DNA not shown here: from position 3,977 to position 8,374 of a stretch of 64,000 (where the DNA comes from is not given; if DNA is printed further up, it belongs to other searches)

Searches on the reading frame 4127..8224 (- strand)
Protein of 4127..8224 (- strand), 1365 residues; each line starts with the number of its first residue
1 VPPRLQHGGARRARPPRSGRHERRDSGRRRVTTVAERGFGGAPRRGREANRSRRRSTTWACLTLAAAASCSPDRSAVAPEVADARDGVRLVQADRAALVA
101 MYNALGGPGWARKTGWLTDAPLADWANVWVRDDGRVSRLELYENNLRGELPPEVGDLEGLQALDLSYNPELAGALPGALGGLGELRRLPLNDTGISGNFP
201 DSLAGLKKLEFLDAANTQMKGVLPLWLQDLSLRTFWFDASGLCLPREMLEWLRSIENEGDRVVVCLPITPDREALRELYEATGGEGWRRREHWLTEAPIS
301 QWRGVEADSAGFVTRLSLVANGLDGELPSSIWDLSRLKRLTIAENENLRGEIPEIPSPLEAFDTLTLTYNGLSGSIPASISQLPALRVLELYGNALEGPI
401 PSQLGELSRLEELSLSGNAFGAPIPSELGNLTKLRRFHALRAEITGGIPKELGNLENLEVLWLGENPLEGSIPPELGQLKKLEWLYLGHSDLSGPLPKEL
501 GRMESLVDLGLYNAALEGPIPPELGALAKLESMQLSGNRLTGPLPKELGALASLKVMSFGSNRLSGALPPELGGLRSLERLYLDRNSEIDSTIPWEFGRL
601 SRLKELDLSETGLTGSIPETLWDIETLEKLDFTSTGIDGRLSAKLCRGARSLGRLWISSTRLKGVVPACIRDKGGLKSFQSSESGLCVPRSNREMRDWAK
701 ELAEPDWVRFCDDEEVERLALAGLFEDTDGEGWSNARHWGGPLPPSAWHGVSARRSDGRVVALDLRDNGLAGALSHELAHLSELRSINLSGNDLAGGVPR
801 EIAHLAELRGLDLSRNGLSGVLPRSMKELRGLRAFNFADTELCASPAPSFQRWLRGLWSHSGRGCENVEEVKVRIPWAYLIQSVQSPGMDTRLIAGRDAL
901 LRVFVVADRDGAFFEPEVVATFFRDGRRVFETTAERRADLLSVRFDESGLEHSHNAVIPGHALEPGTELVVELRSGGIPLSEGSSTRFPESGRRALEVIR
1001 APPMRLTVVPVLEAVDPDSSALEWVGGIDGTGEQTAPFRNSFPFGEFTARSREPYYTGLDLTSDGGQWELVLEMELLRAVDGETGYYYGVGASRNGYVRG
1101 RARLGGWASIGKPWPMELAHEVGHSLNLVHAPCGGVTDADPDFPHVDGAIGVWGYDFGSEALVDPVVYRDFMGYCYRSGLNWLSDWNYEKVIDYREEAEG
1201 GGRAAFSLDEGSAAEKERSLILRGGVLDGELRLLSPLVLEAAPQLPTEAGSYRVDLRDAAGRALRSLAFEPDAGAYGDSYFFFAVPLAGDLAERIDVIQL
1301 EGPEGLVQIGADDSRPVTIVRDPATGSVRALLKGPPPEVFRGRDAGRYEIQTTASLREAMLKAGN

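Call 81: search_protein_families(library=pfam, proteins=[window:4127-8224:-], max_evalue=0.0001)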
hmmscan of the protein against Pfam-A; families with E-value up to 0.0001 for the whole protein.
window:4127-8224:- (1365 aa): 5 families
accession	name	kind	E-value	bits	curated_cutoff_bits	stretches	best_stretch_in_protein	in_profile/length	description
PF23598.1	LRR_14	-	9.8e-41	140.1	40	4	428-536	43-147/353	Leucine-rich repeat region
PF00560.39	LRR_1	-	4e-39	124.6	20.6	0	457-479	1-23/23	Leucine Rich Repeat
PF13855.12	LRR_8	-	1.1e-37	128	27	2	529-586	2-59/61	Leucine rich repeat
PF12799.13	LRR_4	-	1.1e-29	102.3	27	0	457-493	2-40/44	Leucine Rich repeats (2 copies)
PF24758.1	LRR_At5g56370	-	5e-05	23.5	27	0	563-613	24-73/227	FBD-associated F-box protein At5g56370, LRR repeats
